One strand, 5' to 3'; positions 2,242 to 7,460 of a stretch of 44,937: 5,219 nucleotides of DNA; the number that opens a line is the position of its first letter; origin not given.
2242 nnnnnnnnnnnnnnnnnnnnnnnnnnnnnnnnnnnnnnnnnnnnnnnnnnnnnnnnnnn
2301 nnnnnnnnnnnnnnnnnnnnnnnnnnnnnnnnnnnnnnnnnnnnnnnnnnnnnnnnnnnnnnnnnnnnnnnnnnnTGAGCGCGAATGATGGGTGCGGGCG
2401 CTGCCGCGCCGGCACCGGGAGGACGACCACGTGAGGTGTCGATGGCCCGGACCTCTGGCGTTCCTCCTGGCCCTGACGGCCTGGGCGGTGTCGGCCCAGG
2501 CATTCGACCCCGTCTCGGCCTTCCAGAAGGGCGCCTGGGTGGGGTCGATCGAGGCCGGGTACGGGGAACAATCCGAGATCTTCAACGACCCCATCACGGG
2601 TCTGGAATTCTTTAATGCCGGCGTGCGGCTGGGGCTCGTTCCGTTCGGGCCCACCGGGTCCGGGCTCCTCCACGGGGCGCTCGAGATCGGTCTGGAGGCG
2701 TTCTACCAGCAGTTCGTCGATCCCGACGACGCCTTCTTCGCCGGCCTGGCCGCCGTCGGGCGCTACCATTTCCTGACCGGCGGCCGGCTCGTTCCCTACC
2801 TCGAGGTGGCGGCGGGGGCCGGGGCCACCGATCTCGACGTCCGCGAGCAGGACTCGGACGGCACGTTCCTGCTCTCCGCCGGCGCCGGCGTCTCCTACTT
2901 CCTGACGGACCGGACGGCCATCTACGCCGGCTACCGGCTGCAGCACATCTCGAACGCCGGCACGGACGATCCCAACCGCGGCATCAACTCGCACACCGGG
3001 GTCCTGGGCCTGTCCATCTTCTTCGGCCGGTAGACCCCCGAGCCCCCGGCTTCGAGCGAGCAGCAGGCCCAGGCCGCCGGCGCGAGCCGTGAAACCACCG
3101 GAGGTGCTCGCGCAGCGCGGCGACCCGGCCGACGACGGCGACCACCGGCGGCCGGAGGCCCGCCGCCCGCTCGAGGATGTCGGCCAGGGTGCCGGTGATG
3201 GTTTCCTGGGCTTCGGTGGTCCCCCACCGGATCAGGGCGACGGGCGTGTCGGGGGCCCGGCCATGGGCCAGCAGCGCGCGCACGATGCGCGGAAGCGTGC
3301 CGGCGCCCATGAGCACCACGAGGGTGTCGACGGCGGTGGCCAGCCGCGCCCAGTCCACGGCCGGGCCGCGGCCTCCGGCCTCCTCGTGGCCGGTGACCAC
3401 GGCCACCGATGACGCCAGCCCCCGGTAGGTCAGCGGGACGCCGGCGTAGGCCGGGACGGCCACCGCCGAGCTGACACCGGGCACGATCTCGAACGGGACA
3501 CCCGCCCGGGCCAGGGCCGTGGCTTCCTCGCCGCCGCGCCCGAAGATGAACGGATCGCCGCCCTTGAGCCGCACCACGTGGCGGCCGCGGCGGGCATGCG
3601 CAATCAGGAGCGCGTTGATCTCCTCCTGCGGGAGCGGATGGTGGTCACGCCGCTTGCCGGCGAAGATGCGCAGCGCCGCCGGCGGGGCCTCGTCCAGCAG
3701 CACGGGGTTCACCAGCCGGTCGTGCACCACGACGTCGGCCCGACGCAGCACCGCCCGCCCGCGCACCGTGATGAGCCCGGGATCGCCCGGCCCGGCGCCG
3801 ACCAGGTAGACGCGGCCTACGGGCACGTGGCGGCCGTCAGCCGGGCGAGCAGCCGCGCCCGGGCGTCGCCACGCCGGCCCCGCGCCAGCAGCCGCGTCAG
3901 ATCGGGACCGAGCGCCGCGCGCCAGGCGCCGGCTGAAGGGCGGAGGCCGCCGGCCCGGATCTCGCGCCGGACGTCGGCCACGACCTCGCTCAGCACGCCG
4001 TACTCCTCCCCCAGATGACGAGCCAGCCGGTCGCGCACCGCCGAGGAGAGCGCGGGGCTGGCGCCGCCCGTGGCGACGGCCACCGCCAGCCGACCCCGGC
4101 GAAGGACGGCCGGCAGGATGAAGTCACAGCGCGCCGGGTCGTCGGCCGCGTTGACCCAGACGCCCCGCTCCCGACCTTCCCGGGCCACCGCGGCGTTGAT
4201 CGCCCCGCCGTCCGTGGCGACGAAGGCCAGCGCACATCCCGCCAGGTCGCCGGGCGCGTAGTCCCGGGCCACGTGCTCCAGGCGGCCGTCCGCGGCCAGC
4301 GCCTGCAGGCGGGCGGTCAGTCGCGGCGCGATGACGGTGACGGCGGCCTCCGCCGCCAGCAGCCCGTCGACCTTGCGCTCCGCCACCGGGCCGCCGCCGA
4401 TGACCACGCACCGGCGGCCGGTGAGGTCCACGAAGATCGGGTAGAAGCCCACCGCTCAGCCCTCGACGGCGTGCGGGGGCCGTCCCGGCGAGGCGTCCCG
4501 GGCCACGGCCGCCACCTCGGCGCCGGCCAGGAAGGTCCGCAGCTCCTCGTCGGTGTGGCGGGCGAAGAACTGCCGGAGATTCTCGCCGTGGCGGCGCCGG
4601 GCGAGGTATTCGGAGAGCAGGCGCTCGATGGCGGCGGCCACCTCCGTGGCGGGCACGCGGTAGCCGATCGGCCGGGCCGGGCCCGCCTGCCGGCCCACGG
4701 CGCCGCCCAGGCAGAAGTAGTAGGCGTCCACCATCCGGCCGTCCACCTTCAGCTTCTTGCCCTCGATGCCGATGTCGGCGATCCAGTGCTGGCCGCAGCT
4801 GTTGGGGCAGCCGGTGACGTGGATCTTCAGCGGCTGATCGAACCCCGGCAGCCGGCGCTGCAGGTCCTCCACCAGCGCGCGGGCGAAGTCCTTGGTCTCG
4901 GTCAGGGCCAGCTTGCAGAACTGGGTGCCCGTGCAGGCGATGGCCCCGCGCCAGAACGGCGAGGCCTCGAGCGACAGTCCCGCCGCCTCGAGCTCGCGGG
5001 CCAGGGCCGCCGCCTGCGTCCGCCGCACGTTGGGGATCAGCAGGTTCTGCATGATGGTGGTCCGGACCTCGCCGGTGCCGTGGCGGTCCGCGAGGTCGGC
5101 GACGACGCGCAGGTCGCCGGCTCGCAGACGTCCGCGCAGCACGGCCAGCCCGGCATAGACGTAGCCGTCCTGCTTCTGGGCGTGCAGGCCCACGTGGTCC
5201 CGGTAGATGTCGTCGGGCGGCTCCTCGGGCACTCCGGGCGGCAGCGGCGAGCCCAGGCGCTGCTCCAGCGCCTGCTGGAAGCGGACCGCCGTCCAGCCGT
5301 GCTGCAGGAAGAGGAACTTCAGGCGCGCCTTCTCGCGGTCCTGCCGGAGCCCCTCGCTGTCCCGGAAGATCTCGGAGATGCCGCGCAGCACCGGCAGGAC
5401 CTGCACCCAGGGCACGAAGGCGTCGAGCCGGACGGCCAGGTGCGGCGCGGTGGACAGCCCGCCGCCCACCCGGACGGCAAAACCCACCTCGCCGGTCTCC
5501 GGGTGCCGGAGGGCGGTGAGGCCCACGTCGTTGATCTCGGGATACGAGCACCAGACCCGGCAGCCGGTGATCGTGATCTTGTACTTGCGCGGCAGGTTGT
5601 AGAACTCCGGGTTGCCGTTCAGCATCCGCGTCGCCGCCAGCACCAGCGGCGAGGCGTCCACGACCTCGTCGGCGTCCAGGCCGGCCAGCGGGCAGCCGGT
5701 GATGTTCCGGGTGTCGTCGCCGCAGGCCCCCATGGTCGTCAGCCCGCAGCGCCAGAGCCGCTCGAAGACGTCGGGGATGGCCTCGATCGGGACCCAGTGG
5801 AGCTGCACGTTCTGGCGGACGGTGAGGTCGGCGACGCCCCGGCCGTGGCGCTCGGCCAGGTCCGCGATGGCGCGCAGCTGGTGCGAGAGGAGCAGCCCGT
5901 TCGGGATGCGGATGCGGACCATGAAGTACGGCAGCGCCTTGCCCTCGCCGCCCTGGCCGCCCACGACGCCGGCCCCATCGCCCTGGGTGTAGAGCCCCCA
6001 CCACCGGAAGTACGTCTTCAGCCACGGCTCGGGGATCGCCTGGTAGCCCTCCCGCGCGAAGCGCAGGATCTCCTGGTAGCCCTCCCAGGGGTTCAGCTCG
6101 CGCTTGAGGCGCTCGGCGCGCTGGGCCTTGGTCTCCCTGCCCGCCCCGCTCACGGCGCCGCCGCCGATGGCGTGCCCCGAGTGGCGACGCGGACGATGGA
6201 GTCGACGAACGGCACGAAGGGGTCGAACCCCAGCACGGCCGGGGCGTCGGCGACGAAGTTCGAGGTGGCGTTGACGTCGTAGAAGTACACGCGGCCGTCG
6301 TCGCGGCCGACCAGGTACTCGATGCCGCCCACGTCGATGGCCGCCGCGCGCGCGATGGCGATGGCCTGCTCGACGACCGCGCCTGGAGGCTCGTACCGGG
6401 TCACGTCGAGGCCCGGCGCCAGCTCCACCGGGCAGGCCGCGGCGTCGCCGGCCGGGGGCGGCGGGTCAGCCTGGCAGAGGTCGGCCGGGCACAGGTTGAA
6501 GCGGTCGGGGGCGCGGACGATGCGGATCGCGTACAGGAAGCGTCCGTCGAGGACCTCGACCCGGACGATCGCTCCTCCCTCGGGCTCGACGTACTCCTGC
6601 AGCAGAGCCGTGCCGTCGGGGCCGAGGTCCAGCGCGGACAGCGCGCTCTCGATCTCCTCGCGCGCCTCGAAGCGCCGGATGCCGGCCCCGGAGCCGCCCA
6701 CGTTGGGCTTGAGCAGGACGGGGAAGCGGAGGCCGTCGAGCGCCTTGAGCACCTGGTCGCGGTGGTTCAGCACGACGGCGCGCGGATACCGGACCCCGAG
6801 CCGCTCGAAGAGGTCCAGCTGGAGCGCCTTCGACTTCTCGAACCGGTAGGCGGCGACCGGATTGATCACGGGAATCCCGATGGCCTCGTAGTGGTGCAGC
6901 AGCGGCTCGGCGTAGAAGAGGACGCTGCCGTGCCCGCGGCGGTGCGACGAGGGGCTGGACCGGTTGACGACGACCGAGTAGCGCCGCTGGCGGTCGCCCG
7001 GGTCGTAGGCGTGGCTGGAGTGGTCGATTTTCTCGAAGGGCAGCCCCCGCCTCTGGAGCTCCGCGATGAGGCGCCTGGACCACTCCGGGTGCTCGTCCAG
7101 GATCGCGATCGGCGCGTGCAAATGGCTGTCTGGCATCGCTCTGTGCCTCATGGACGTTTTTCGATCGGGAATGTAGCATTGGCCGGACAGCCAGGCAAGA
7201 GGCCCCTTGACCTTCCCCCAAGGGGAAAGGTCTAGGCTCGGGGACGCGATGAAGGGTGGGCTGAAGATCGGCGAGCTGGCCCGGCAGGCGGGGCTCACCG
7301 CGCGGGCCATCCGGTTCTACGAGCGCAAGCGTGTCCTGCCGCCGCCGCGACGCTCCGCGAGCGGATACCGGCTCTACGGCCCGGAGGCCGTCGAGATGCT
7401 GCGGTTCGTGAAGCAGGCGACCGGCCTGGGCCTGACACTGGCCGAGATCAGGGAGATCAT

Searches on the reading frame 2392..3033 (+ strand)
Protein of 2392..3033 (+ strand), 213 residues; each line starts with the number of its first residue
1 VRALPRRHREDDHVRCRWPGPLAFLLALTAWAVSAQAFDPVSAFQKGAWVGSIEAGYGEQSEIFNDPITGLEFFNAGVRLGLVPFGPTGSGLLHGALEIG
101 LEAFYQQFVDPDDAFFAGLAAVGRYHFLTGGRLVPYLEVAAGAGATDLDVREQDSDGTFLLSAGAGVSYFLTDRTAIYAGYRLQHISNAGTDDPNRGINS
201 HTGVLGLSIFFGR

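Call 27: search_protein_families(library=pfam, proteins=[window:2392-3033:+], max_evalue=0.01)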
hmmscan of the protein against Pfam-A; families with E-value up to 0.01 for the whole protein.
window:2392-3033:+ (213 aa): 3 families
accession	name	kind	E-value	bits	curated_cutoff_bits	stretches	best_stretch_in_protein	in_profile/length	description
PF09411.16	PagL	-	1.1e-17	64.9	23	1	93-207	26-135/136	Lipid A 3-O-deacylase (PagL)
PF13505.12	OMP_b-brl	-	2.5e-09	38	28.7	1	25-204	3-168/175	Outer membrane protein beta-barrel domain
PF05736.17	OprF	-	0.0022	18.2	23.5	1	123-184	97-160/184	OprF membrane domain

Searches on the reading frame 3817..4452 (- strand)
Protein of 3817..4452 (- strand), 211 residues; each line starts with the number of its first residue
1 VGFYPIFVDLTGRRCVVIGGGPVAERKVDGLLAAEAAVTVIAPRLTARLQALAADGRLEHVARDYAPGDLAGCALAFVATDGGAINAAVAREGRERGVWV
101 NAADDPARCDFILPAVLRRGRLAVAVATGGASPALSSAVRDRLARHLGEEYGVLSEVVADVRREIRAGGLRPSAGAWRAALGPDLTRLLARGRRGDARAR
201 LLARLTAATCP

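Call 27: search_protein_families(library=pfam, proteins=[window:3817-4452:-], max_evalue=0.01)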
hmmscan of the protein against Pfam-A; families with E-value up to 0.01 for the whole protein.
window:3817-4452:- (211 aa): 3 families
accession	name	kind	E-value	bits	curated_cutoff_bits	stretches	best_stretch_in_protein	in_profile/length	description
PF13241.12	NAD_binding_7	-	5.8e-32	110.8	22.1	1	6-115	1-104/104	Putative NAD(P)-binding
PF14824.11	Sirohm_synth_M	-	5.1e-07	29.5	25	1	119-146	1-28/28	Sirohaem biosynthesis protein central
PF01488.26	Shikimate_DH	-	0.0064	17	24.3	1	7-56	7-56/138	Shikimate / quinate 5-dehydrogenase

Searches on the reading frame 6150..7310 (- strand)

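Call 27: search_protein_families(library=pfam, proteins=[window:6150-7310:-], max_evalue=0.01)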
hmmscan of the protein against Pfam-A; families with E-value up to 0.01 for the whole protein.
window:6150-7310:- (386 aa): 5 families
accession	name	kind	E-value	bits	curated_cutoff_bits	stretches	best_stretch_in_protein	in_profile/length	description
PF08443.16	RimK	-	7.5e-08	32.6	21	1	160-265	3-106/188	RimK-like ATP-grasp domain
PF22626.3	LysX_preATP_grasp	-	1.2e-05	25.7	27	1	80-152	14-79/84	LysX preATP-grasp domain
PF02786.22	CPSase_L_D2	-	5.1e-05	23.3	19.8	0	173-224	14-67/211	Carbamoyl-phosphate synthase L chain, ATP binding domain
PF07478.18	Dala_Dala_lig_C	-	0.00029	20.8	24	1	182-241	23-81/204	D-ala D-ala ligase C-terminus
PF02222.28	ATP-grasp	-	0.00055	20.1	27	1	167-239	2-74/179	ATP-grasp domain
